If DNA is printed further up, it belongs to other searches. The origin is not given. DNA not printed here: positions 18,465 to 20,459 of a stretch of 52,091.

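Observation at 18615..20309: Intact haem-copper oxidase subunit I homologue that has lost 5 of 6 metal-ligand histidines and the proton-channel residues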

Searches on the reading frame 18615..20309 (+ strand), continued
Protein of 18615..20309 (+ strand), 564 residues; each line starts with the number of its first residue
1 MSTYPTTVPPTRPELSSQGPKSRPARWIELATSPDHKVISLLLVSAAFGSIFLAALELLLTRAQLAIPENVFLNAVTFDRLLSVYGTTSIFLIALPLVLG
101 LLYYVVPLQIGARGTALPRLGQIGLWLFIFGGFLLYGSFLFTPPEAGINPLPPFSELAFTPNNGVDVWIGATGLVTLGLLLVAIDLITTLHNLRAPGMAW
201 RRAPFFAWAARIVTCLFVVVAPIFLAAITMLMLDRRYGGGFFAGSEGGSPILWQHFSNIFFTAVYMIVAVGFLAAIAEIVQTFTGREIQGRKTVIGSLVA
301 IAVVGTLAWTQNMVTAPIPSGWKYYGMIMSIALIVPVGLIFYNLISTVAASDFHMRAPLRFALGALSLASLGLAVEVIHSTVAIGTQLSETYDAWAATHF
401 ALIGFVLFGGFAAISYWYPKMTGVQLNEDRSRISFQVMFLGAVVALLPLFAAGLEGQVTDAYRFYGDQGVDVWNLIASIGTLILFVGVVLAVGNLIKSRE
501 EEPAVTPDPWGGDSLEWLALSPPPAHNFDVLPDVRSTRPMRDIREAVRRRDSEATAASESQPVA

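Call 77: find_homologous_proteins(query=P0124, max_evalue=1e-30)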
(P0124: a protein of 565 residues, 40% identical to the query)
Query P0124 (565 aa): 331 proteins with E <= 1e-30 among 8000 candidates; the best 120 are listed.
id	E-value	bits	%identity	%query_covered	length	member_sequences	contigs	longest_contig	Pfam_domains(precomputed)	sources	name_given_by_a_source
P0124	0.0e+0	1222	100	100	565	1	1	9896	PF00115.26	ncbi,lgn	ncbi:MAG: cytochrome c oxidase subunit I [Solirubrobacterales bacterium]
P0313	3.3e-148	513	49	97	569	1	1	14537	PF00115.26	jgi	jgi:cytochrome c oxidase subunit I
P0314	5.9e-138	479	46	95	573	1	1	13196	PF00115.26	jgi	jgi:heme/copper-type cytochrome/quinol oxidase subunit 1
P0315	6.7e-138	479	46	96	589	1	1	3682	PF00115.26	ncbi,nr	ncbi:MAG: cbb3-type cytochrome c oxidase subunit I, partial [Actinomycetota bacterium]|nr:cbb3-type 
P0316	2.3e-135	470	46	93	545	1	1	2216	PF00115.26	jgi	jgi:heme/copper-type cytochrome/quinol oxidase subunit 1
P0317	4.1e-135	470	47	94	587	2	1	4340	PF00115.26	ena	-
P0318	7.4e-135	469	45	95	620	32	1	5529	PF00115.26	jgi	jgi:heme/copper-type cytochrome/quinol oxidase subunit 1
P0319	1.0e-134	468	45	97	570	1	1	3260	PF00115.26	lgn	-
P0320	3.1e-134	467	48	94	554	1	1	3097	PF00115.26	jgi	jgi:cytochrome c oxidase subunit 1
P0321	3.3e-134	467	47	97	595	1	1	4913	PF00115.26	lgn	-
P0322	2.9e-133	463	45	100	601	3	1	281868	PF00115.26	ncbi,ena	-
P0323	6.0e-133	462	46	97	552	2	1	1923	PF00115.26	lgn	-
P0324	1.1e-132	462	45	95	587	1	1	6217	PF00115.26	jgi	jgi:heme/copper-type cytochrome/quinol oxidase subunit 1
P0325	1.3e-132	461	46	97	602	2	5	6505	PF00115.26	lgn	-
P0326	2.0e-132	461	44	94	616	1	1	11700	PF00115.26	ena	-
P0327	3.5e-132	460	45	97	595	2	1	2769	PF00115.26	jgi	jgi:heme/copper-type cytochrome/quinol oxidase subunit 1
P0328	6.7e-132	459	43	100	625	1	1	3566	PF00115.26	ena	-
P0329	1.3e-131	458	45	98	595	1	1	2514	PF00115.26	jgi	jgi:cytochrome c oxidase subunit 1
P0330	3.0e-131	457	46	96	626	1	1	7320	PF00115.26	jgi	-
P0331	3.0e-131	457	45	96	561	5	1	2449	PF00115.26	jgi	jgi:cytochrome c oxidase subunit 1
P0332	3.9e-131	456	43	96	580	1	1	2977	PF00115.26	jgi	jgi:cytochrome c oxidase subunit I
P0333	5.7e-131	456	47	97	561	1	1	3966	PF00115.26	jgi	-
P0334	5.9e-131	456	45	97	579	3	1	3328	PF00115.26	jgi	jgi:heme/copper-type cytochrome/quinol oxidase subunit 1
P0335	7.6e-131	456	47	93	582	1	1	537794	PF00115.26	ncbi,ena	-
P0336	1.5e-130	455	45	96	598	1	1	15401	PF00115.26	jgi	jgi:cytochrome c oxidase subunit 1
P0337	2.4e-130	454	44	97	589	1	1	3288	PF00115.26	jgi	jgi:heme/copper-type cytochrome/quinol oxidase subunit 1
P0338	3.0e-130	454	46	95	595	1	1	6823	PF00115.26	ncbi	-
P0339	5.2e-130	453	45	97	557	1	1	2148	PF00115.26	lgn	-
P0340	5.2e-130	453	45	97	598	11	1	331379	PF00115.26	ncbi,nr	ncbi:MAG: ctaD [Solirubrobacterales bacterium]|nr:ctaD [Solirubrobacterales bacterium]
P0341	6.5e-130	452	46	93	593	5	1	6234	PF00115.26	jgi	jgi:heme/copper-type cytochrome/quinol oxidase subunit 1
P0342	7.5e-130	452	44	94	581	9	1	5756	PF00115.26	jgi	jgi:cytochrome c oxidase subunit 1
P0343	8.2e-130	452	44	97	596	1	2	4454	PF00115.26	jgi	jgi:cytochrome c oxidase subunit I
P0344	9.9e-130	452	46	94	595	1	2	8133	PF00115.26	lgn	-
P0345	1.0e-129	452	45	98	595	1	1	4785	PF00115.26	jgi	jgi:cytochrome c oxidase subunit 1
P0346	1.1e-129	452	47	93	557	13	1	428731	PF00115.26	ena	-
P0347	1.1e-129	452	46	97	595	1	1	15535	PF00115.26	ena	-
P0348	1.7e-129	451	45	97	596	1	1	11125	PF00115.26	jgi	jgi:cytochrome c oxidase subunit I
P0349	1.8e-129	451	45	97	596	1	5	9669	PF00115.26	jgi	jgi:cytochrome c oxidase subunit I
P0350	1.9e-129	451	44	97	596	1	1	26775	PF00115.26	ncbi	-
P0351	2.1e-129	451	45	96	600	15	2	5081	PF00115.26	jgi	jgi:cytochrome c oxidase subunit I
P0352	2.3e-129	451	45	98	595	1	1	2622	PF00115.26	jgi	-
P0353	3.1e-129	450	44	97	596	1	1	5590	PF00115.26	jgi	jgi:cytochrome c oxidase subunit I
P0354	3.9e-129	450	45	97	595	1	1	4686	PF00115.26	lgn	-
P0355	5.2e-129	449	44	97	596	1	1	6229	PF00115.26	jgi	jgi:heme/copper-type cytochrome/quinol oxidase subunit 1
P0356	5.4e-129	449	46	93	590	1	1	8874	PF00115.26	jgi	jgi:cytochrome c oxidase subunit 1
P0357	6.9e-129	449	45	97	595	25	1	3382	PF00115.26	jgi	-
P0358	9.0e-129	449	44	97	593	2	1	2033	PF00115.26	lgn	-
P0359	1.0e-128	448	45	99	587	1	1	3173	PF00115.26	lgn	-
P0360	1.0e-128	448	44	97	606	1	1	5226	PF00115.26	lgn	-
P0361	1.3e-128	448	46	95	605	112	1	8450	PF00115.26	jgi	-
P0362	1.5e-128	448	46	93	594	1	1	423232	PF00115.26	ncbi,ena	-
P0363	1.9e-128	448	45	97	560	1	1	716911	PF00115.26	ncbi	ncbi:MAG: cbb3-type cytochrome c oxidase subunit I [Solirubrobacterales bacterium]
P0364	2.1e-128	447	43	100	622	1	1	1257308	PF00115.26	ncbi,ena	-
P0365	2.7e-128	447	46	93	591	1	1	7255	PF00115.26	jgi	jgi:heme/copper-type cytochrome/quinol oxidase subunit 1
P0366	4.9e-128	446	45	96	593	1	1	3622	PF00115.26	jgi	jgi:heme/copper-type cytochrome/quinol oxidase subunit 1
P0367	7.7e-128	446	44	95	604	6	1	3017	PF00115.26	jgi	jgi:heme/copper-type cytochrome/quinol oxidase subunit 1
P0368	9.3e-128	445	42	97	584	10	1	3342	PF00115.26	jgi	jgi:cytochrome c oxidase subunit 1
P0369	1.2e-127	445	46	94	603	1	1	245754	PF00115.26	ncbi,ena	-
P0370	1.3e-127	445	46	93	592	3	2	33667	PF00115.26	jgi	jgi:cytochrome c oxidase subunit 1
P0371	1.7e-127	444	45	92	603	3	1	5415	PF00115.26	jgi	jgi:cytochrome c oxidase subunit 1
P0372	1.9e-127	444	45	94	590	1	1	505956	PF00115.26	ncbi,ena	-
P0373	1.9e-127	444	45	93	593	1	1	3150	PF00115.26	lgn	-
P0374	2.6e-127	444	45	95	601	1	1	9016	PF00115.26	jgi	jgi:heme/copper-type cytochrome/quinol oxidase subunit 1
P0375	3.0e-127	444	45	93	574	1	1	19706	PF00115.26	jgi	jgi:cytochrome c oxidase subunit I+III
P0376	3.1e-127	444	43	98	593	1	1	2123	PF00115.26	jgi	jgi:cytochrome c oxidase subunit 1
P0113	3.8e-127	443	44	97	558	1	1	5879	PF00115.26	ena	-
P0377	4.6e-127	443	45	94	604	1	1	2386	PF00115.26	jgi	jgi:cytochrome c oxidase subunit I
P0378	5.6e-127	443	44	95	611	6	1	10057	PF00115.26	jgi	-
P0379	5.8e-127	443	45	94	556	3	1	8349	PF00115.26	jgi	jgi:cytochrome c oxidase subunit I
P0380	8.1e-127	442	44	100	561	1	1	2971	PF00115.26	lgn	-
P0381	1.2e-126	442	45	93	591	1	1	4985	PF00115.26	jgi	jgi:cytochrome c oxidase subunit I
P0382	2.9e-126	440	44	96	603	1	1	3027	PF00115.26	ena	-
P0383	2.9e-126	440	43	94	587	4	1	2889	PF00115.26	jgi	jgi:cytochrome c oxidase subunit 1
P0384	2.9e-126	440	45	96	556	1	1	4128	PF00115.26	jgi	jgi:cytochrome c oxidase subunit 1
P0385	3.7e-126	440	45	92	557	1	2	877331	PF00115.26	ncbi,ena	-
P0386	4.7e-126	440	44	95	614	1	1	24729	PF00115.26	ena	-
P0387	6.0e-126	439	44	97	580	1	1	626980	PF00115.26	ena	-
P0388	6.9e-126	439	44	98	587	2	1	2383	PF00115.26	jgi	jgi:heme/copper-type cytochrome/quinol oxidase subunit 1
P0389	2.7e-125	437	43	98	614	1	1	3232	PF00115.26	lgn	-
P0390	3.7e-125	437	43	99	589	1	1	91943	PF00115.26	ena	-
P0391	5.3e-125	436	43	99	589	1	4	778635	PF00115.26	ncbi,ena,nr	ncbi:MAG TPA: cbb3-type cytochrome c oxidase subunit I [Solirubrobacterales bacterium]|nr:cbb3-type 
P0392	5.8e-125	436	42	97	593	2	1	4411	PF00115.26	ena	-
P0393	7.6e-125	436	44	99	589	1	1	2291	PF00115.26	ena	-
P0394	1.2e-124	435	43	99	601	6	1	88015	PF00115.26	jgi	jgi:heme/copper-type cytochrome/quinol oxidase subunit 1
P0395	1.2e-124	435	41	100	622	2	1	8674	PF00115.26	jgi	jgi:cytochrome c oxidase subunit 1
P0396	1.5e-124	435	43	99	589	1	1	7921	PF00115.26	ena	-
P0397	1.9e-124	434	43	99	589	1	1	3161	PF00115.26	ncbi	ncbi:MAG: cbb3-type cytochrome c oxidase subunit I [Solirubrobacterales bacterium]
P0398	2.1e-124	434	42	98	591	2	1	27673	PF00115.26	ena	-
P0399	2.3e-124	434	45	93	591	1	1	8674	PF00115.26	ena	-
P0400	3.4e-124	434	44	97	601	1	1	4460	PF00115.26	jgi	jgi:cytochrome c oxidase subunit 1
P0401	3.5e-124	433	42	97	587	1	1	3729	PF00115.26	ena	-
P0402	6.3e-124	433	45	94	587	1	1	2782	PF00115.26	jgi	jgi:heme/copper-type cytochrome/quinol oxidase subunit 1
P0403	8.1e-124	432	41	100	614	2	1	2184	PF00115.26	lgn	-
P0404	8.4e-124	432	43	95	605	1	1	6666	PF00115.26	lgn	-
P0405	1.0e-123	432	44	93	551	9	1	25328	PF00115.26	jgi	jgi:heme/copper-type cytochrome/quinol oxidase subunit 1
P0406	1.6e-123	431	43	94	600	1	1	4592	PF00115.26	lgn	-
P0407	1.8e-123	431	44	93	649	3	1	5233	PF00115.26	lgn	-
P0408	5.9e-123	429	43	97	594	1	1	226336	PF00115.26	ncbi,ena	-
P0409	1.1e-122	429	43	96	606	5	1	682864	PF00115.26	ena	-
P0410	3.8e-122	427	43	98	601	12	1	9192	PF00115.26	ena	-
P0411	7.1e-122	426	44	97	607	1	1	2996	PF00115.26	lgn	-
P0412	7.8e-122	426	44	97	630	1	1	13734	PF00115.26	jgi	jgi:cytochrome c oxidase subunit 1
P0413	1.8e-121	425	42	95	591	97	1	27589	PF00115.26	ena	-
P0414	2.4e-121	424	43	96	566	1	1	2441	PF00115.26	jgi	jgi:cytochrome c oxidase subunit I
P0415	4.0e-121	423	43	94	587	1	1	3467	PF00115.26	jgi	jgi:cytochrome c oxidase subunit 1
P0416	4.6e-121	423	43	95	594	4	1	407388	PF00115.26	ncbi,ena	-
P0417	1.0e-120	422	40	100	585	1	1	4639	PF00115.26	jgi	jgi:heme/copper-type cytochrome/quinol oxidase subunit 1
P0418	1.3e-120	422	42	97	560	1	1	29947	PF00115.26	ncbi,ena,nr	ncbi:MAG TPA: cbb3-type cytochrome c oxidase subunit I [Solirubrobacterales bacterium]|nr:cbb3-type 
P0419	1.3e-120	422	42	97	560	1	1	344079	PF00115.26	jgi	-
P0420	3.8e-120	420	43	94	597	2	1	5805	PF00115.26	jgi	jgi:cytochrome c oxidase subunit 1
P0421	4.8e-120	420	42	95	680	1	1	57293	PF00115.26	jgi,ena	-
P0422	5.5e-120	420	45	93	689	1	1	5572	PF00115.26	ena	-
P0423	1.9e-119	418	43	95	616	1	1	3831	PF00115.26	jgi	jgi:cytochrome c oxidase subunit 1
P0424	2.7e-119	417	40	99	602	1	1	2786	PF00115.26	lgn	-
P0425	1.9e-117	411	42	94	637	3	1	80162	PF00115.26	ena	-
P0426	5.8e-117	410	41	95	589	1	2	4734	PF00115.26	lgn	-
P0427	9.4e-117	409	43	96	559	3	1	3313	PF00115.26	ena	-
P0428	1.2e-116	409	43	94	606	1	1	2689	PF00115.26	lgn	-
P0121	1.2e-116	409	41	100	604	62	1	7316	PF00115.26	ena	-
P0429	2.1e-115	405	40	100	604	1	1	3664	PF00115.26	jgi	jgi:cytochrome c oxidase subunit 1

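Call 79: find_encoding_contigs(protein=P0340, flank=10000, max_places=1)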
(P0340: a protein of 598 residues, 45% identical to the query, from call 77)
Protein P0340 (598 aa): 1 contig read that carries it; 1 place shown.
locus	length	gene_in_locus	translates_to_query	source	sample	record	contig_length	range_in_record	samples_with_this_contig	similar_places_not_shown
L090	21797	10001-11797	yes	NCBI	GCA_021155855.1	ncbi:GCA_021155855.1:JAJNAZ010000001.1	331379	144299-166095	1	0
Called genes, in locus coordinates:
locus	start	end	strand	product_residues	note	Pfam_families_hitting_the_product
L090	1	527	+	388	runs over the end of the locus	PF02771:Acyl-CoA_dh_N, PF02770:Acyl-CoA_dh_M, PF00441:Acyl-CoA_dh_1, PF08028:Acyl-CoA_dh_2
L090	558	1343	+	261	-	PF00378:ECH_1, PF16113:ECH_2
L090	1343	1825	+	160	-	PF07883:Cupin_2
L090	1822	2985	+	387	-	PF02737:3HCDH_N, PF00725:3HCDH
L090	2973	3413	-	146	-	PF07452:CHRD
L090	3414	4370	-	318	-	PF00892:EamA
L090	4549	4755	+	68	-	-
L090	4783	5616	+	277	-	PF01186:Lysyl_oxidase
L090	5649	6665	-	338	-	PF07992:Pyr_redox_2, PF13738:Pyr_redox_3, PF00070:Pyr_redox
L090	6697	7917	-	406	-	PF03706:LPG_synthase_TM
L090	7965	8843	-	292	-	PF14378:PAP2_3, PF01569:PAP2 (weak)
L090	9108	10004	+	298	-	PF00116:COX2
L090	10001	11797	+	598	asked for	PF00115:COX1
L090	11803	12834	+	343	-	PF02628:COX15-CtaA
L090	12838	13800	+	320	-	PF01040:UbiA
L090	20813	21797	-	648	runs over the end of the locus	PF00115:COX1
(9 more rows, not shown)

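Call 82: find_encoding_contigs(protein=P0414, flank=5000, max_places=3)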
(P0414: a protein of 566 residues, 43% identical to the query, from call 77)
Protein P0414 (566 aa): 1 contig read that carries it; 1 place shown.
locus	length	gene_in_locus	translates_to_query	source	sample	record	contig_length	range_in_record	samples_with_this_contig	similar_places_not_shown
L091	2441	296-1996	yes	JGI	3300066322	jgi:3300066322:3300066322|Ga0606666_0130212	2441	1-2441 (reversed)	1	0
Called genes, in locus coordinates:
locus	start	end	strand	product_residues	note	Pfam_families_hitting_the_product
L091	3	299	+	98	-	PF00116:COX2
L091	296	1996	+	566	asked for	PF00115:COX1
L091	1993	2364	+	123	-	-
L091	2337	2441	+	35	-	?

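Call 84: find_encoding_contigs(protein=P0129, flank=7000, max_places=2)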
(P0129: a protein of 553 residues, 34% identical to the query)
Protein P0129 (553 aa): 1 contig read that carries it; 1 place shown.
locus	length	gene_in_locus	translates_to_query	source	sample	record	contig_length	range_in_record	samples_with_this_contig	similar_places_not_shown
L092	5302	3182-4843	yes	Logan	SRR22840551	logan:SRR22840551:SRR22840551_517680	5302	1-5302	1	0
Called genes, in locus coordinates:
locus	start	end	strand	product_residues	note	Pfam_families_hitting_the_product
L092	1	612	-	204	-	?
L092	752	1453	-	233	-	PF00106:adh_short, PF01370:Epimerase, PF13561:adh_short_C2, PF08659:KR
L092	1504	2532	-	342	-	PF03706:LPG_synthase_TM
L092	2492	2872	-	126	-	-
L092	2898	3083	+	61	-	-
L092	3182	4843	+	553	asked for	PF00115:COX1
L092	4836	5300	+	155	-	?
